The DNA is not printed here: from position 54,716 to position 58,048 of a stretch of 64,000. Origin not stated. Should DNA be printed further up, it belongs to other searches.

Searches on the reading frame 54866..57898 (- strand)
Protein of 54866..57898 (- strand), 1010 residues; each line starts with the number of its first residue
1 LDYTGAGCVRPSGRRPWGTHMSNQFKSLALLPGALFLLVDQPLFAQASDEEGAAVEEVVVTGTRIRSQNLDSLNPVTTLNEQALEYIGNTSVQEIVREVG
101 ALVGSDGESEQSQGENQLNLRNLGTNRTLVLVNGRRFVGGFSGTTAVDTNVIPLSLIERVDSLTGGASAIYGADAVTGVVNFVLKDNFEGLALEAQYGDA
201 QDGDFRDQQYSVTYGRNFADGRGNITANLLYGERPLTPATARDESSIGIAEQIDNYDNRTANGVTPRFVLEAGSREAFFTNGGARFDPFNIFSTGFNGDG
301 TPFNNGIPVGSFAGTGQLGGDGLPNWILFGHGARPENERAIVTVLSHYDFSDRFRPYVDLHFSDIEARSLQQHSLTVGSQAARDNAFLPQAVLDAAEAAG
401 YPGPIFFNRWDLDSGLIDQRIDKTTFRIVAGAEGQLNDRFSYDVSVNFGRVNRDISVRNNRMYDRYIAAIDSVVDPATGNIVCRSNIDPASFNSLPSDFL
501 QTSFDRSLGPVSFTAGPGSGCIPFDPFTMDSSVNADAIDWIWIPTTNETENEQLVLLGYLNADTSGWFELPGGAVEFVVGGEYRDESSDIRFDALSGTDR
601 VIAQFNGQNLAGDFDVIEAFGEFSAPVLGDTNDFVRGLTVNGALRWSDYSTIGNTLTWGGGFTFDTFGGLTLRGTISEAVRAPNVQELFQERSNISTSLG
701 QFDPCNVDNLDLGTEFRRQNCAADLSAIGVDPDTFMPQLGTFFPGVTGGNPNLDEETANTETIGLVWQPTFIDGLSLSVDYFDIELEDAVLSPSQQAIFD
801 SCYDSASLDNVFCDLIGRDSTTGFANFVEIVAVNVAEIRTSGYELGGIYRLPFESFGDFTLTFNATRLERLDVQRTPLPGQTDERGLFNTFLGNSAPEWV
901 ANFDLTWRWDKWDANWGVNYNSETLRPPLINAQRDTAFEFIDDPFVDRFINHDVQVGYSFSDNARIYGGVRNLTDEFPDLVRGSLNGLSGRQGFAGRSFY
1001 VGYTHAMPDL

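Call 90: search_protein_families(library=pfam, proteins=[window:54866-57898:-], max_evalue=0.0001)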
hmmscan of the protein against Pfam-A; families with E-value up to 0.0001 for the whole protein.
window:54866-57898:- (1010 aa): 2 families
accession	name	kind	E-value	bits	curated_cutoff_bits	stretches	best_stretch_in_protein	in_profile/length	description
PF00593.30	TonB_dep_Rec_b-barrel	-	3.9e-28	99.9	27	1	466-973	102-436/436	TonB dependent receptor-like, beta-barrel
PF07715.20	Plug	-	3e-17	63.5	23.9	1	71-179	4-107/107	TonB-dependent Receptor Plug Domain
